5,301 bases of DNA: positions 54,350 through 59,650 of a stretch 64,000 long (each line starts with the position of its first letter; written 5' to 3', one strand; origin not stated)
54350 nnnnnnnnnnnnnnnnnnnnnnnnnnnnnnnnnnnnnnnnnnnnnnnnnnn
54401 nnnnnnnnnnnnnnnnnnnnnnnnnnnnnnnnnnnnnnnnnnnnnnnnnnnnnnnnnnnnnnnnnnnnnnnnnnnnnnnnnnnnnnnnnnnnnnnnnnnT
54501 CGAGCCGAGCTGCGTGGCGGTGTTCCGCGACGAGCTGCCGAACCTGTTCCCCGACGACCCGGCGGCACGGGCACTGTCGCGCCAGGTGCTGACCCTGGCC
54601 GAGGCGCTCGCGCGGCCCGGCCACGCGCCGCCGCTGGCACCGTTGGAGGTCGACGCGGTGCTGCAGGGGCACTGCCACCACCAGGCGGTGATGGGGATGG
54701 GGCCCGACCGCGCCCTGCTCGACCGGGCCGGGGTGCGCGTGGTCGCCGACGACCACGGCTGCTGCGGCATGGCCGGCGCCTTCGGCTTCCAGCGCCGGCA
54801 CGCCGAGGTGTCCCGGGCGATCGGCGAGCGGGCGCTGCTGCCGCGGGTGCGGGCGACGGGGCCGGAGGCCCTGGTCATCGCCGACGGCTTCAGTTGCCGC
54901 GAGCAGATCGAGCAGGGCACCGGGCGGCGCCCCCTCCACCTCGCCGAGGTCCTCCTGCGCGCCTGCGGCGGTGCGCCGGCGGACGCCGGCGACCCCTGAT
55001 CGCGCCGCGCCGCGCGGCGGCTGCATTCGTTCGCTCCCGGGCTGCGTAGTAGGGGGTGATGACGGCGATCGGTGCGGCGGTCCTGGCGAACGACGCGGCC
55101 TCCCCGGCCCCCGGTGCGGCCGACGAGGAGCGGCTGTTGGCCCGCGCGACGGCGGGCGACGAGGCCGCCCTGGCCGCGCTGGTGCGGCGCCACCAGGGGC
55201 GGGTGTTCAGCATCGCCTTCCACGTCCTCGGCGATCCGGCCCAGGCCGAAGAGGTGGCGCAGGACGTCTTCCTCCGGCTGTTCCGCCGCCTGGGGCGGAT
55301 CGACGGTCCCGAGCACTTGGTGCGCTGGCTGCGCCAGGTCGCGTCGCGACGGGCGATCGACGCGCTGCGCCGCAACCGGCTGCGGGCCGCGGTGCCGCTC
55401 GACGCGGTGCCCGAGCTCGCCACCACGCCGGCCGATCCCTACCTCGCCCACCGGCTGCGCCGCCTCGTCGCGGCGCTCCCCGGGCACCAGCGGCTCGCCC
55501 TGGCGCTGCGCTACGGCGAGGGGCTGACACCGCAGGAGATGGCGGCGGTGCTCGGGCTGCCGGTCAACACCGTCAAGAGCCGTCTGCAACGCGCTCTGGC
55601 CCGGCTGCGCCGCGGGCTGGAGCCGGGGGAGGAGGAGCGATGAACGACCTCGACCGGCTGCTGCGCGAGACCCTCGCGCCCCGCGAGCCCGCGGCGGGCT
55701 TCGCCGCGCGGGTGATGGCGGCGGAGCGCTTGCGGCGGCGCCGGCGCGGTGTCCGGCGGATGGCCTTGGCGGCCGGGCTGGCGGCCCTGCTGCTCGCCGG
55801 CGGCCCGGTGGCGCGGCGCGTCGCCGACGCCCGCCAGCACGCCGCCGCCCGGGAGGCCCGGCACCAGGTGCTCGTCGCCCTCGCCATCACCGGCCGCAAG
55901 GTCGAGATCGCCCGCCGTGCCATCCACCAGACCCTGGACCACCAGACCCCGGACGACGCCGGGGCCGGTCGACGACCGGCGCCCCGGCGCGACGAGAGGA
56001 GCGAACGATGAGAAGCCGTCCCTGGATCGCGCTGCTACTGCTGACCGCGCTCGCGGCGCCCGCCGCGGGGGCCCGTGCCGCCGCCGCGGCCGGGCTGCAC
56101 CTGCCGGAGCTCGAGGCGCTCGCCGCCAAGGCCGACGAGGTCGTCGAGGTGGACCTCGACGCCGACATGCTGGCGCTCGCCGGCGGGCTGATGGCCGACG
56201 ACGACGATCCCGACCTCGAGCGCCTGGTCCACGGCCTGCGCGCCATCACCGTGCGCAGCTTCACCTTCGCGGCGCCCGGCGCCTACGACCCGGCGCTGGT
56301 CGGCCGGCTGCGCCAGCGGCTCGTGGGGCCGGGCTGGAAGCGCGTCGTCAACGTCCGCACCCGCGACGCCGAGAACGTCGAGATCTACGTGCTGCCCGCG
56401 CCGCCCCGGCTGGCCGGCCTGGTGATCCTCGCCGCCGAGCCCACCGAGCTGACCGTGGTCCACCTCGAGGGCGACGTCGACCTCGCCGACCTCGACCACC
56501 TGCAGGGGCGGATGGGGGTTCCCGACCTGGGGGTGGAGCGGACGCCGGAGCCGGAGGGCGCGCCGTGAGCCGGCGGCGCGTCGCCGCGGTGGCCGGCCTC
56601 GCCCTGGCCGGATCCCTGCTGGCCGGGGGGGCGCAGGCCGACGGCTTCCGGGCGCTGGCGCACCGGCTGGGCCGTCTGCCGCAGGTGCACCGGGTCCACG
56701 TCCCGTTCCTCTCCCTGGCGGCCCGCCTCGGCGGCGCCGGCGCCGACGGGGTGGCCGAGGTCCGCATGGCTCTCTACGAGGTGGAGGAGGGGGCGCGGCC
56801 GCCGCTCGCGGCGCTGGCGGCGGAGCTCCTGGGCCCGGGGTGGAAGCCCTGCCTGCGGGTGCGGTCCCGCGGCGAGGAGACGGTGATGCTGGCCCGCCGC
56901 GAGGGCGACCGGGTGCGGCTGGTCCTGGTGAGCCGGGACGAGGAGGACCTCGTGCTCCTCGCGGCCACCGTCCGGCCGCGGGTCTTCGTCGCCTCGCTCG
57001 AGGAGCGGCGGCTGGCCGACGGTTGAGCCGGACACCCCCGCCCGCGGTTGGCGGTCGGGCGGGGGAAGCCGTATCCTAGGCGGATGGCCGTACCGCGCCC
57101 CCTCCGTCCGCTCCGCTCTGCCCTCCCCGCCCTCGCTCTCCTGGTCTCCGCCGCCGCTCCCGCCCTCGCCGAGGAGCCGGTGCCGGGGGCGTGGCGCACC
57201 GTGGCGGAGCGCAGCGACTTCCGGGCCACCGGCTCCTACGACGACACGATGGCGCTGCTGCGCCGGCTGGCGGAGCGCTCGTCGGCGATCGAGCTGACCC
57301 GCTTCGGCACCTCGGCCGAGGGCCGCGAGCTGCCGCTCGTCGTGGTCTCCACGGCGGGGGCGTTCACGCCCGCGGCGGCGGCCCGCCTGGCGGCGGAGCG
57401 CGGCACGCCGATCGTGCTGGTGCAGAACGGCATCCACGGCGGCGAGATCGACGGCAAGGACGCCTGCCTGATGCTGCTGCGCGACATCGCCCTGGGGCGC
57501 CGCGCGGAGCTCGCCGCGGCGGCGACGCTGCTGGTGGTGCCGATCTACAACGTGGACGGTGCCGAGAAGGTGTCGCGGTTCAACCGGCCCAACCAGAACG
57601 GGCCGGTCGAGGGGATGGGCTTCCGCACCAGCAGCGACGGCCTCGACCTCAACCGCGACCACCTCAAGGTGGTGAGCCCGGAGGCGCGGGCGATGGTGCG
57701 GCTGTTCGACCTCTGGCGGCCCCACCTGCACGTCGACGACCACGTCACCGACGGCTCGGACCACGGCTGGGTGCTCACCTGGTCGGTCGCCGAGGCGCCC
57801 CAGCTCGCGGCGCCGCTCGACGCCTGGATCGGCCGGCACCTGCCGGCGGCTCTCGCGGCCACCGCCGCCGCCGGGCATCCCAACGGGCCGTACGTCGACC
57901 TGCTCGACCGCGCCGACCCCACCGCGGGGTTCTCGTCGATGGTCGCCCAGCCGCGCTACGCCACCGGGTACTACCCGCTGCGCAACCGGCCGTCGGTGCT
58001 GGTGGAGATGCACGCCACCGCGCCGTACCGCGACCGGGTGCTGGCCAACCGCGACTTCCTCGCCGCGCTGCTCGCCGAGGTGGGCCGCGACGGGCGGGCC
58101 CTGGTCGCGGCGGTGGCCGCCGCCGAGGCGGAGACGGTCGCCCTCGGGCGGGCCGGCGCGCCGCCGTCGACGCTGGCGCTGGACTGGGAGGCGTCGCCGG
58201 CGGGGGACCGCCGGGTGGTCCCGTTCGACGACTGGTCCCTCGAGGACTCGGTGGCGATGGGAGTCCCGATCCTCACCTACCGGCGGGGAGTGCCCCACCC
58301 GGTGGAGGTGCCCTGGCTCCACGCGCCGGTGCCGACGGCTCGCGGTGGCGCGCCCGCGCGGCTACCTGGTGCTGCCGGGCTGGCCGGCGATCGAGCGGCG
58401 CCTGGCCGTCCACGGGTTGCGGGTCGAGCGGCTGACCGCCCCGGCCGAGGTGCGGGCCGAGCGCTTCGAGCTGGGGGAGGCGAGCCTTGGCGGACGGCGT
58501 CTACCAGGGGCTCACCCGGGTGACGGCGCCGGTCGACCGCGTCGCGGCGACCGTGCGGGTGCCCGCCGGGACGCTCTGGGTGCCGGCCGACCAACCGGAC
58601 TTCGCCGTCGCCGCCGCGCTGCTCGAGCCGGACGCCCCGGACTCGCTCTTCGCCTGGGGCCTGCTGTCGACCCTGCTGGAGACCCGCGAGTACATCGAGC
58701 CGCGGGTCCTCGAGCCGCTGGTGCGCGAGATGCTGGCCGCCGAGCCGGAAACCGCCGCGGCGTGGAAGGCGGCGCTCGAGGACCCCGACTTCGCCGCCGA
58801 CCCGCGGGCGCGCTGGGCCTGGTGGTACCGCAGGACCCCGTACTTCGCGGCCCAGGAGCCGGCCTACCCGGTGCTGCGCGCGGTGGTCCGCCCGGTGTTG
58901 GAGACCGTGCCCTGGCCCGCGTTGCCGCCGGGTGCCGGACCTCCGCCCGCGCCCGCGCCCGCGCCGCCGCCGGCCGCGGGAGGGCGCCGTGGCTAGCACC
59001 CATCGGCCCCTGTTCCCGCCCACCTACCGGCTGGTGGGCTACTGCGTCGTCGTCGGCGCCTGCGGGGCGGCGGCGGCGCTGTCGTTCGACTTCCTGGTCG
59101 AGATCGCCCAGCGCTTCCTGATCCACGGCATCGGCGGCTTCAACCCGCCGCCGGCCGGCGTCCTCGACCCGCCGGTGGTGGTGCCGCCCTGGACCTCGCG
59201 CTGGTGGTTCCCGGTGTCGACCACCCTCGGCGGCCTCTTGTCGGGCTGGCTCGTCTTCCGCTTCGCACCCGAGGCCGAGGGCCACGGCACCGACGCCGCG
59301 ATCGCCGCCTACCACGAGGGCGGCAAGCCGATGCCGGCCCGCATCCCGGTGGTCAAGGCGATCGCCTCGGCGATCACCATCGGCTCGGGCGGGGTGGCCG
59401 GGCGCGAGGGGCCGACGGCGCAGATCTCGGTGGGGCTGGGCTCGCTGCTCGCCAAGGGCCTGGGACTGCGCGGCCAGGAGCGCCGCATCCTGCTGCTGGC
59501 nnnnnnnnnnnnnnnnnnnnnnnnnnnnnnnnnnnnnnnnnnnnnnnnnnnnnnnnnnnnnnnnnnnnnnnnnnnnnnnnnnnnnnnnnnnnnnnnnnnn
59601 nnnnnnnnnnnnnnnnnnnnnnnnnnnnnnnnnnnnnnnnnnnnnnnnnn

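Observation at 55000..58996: Tightly coupled ECF sigma / anti-sigma / two small secreted paralogues, closed by a 10-bp GC hairpin and followed by an M14 carboxypeptidase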

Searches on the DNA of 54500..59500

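Call 79: search_rna_families(source=window, start=54500, end=59500, threshold=evalue, max_evalue=1)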
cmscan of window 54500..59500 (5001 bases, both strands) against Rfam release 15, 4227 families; matches with E-value up to 1: 1.
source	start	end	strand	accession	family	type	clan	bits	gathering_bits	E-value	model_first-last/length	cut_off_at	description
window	55685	55705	-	RF01356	CRISPR-DR28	Gene; CRISPR;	-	23.6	35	0.7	1-24/24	no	CRISPR RNA direct repeat element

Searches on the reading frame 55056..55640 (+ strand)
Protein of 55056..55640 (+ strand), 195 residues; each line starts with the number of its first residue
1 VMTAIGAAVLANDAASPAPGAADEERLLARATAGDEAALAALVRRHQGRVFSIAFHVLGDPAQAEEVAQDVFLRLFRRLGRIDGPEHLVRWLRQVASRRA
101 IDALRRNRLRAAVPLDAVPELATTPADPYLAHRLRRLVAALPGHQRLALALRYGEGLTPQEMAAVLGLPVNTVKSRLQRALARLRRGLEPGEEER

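Call 5: search_protein_families(library=pfam, proteins=[window:55056-55640:+], max_evalue=1)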
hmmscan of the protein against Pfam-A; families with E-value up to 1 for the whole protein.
window:55056-55640:+ (195 aa): 11 families
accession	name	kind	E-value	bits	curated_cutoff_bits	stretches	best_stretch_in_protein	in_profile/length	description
PF04542.20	Sigma70_r2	-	1.9e-16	60.1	24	1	42-108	1-69/71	Sigma-70 region 2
PF08281.18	Sigma70_r4_2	-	9.8e-16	57.6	25.7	1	133-184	3-54/54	Sigma-70, region 4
PF04545.22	Sigma70_r4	-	1.7e-11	43.9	24.1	1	139-185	3-49/50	Sigma-70, region 4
PF07638.17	Sigma70_ECF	-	1.5e-08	35.2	21.1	1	26-187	6-182/185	ECF sigma factor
PF12840.13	HTH_20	-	6.5e-05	23.3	27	1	149-181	11-42/51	Helix-turn-helix domain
PF20432.4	Xre-like-HTH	-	0.0013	19.4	25.8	1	156-183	23-49/63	Antitoxin Xre-like helix-turn-helix domain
PF13384.12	HTH_23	-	0.0067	16.7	24.6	1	145-179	6-40/50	Homeodomain-like domain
PF13556.12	HTH_30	-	0.0073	16.5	27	1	156-188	12-44/59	PucR C-terminal helix-turn-helix domain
PF13412.12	HTH_24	-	0.013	15.5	21.9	1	155-179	16-40/48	Winged helix-turn-helix DNA-binding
PF22233.2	PhyR_sigma-like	-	0.02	15.1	27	1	140-182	3-45/50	Response regulator PhyR, sigma-like domain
PF12728.13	HTH_17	-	0.1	13.3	27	1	157-175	2-20/51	Helix-turn-helix domain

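Call 6: search_protein_families(library=ncbifam, proteins=[window:55056-55640:+], max_evalue=1)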
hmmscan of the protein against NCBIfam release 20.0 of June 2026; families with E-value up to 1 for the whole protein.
window:55056-55640:+ (195 aa): 104 families (the best 25 are shown)
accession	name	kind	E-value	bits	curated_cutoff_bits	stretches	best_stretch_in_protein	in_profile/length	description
TIGR02983.1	SigE-fam_strep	subfamily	4e-33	114.6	141.55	1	35-189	4-159/162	SigE family RNA polymerase sigma factor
NF009166.1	PRK12513.1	equivalog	3.8e-31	108.3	206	1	21-189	6-187/193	RNA polymerase sigma factor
NF004113.0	PRK05602.1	equivalog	4.4e-29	101.6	208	1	12-191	20-204/211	RNA polymerase sigma factor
TIGR02937.1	sigma70-ECF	superfamily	2.3e-27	95.6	42.9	1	38-187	2-164/165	sigma-70 family RNA polymerase sigma factor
NF007228.0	PRK09646.1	subfamily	3e-27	95.5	226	1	20-188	13-190/194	ECF RNA polymerase sigma factor SigK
NF008888.0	PRK11922.1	equivalog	2.1e-26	93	204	1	16-189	9-197/231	RNA polymerase sigma factor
NF009172.0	PRK12519.1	subfamily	2.7e-26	92.3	222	1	23-189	15-190/194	RNA polymerase sigma factor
NF009190.0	PRK12538.1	equivalog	3.7e-26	92.3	303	1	22-192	48-223/233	RNA polymerase sigma factor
NF007225.0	PRK09643.1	equivalog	5e-25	88.4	190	1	21-192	11-186/204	RNA polymerase sigma factor SigM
NF007223.0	PRK09641.1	equivalog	3.9e-23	82.3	209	1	25-188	6-184/187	RNA polymerase sigma factor SigW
NF009176.0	PRK12524.1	equivalog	4.8e-23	82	264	1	21-184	10-183/196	RNA polymerase sigma factor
NF009168.0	PRK12515.1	subfamily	6.3e-22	78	236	1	21-185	6-176/189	RNA polymerase sigma factor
NF007216.0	PRK09638.1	equivalog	5.2e-21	75.2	194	1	22-190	3-176/180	RNA polymerase sigma factor SigY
NF007227.0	PRK09645.1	subfamily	9.4e-21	74.5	202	1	31-189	7-171/177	sigma-70 family RNA polymerase sigma factor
NF009186.0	PRK12534.1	equivalog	4.2e-20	72.3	267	1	19-189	5-186/187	RNA polymerase sigma factor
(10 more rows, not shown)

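Call 76: search_solved_structures(query=window:55056-55640:+, max_evalue=0.00001)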
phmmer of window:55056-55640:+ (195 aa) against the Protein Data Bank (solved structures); distinct sequences matched with E-value up to 0.00001: 18.
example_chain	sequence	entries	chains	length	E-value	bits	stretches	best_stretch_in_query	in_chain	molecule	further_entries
9m9d_F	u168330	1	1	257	1.5e-16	64.2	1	33-188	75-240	ECF RNA polymerase sigma factor SigE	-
9m9e_F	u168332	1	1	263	1.6e-16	64.1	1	33-188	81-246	ECF RNA polymerase sigma factor SigE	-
9m98_F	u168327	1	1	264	1.6e-16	64.1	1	33-188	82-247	ECF RNA polymerase sigma factor SigE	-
6in7_B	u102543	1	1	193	5.4e-16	62.3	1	24-104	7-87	RNA polymerase sigma-H factor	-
8z6g_B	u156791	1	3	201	6.2e-16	62.1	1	24-104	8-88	RNA polymerase sigma factor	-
4nqw_A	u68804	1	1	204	7.6e-16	61.8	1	17-189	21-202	ECF RNA polymerase sigma factor SigK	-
2q1z_A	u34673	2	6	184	9.6e-16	61.5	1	33-187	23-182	RpoE, ECF SigE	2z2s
5wuq_A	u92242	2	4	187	2.3e-15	60.3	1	29-188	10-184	ECF RNA polymerase sigma factor SigW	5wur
1or7_A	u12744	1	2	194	5.3e-13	52.6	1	25-187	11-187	RNA polymerase sigma-E factor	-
6jbq_F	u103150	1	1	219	7.1e-13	52.2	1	24-186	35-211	ECF RNA polymerase sigma-E factor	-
6dv9_F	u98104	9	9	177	8.5e-11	45.4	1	30-188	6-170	ECF RNA polymerase sigma factor SigL | RNA polymerase sigma factor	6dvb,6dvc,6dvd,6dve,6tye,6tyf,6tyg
6jcy_F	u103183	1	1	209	6.2e-09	39.3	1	17-187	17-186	ECF RNA polymerase sigma factor SigH,ECF RNA polymerase sigma factor SigE,ECF RNA polymera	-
7qh5_A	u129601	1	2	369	1.3e-08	38.3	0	21-116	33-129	RNA polymerase sigma factor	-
8vd6_A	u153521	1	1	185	1.1e-07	35.3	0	154-180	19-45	CAP REPEAT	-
4cxf_A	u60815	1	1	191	5.5e-07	33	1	23-190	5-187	RNA POLYMERASE SIGMA FACTOR CNRH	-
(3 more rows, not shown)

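Call 77: search_protein_families(library=padloc, proteins=[window:55056-55640:+], max_evalue=0.01)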
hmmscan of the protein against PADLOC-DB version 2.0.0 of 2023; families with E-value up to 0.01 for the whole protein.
window:55056-55640:+ (195 aa): 0 families

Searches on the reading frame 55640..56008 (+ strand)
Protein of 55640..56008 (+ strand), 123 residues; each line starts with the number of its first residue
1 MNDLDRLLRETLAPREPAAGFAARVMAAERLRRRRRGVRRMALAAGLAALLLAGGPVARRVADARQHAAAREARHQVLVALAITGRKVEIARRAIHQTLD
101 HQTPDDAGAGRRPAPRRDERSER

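Call 5: search_protein_families(library=pfam, proteins=[window:55640-56008:+], max_evalue=1)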
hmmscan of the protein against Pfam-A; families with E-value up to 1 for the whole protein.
window:55640-56008:+ (123 aa): 2 families
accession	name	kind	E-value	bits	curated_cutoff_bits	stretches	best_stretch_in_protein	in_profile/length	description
PF06912.16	DUF1275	-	0.13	12.6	25.4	1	19-75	55-102/193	Protein of unknown function (DUF1275)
PF00767.23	Poty_coat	-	0.21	11.6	27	1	22-88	144-209/244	Potyvirus coat protein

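Call 6: search_protein_families(library=ncbifam, proteins=[window:55640-56008:+], max_evalue=1)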
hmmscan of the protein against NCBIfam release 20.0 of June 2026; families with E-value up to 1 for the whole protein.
window:55640-56008:+ (123 aa): 1 family
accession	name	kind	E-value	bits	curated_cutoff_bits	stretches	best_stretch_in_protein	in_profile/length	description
NF010501.0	PRK13920.1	subfamily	0.14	11.8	225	1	8-62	48-101/213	putative anti-sigmaE protein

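Call 77: search_protein_families(library=padloc, proteins=[window:55640-56008:+], max_evalue=0.01)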
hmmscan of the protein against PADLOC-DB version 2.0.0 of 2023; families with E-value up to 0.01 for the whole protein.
window:55640-56008:+ (123 aa): 0 families

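Call 83: list_cluster_members(proteins=[P0001, P0124, P0004, window:55640-56008:+])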
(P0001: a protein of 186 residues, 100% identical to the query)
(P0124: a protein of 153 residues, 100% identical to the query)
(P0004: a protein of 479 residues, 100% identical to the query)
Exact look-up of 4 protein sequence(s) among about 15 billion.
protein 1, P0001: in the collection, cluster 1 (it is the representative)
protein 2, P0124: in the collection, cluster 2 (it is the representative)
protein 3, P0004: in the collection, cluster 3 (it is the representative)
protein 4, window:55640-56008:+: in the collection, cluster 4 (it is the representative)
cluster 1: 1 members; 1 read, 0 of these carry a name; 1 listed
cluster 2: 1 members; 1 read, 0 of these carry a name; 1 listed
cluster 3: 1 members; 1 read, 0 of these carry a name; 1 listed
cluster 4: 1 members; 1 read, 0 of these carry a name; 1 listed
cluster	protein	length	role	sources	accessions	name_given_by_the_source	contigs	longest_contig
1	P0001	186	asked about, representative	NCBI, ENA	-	-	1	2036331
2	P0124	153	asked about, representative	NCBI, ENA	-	-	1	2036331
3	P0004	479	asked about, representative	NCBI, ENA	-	-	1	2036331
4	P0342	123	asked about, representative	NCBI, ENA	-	-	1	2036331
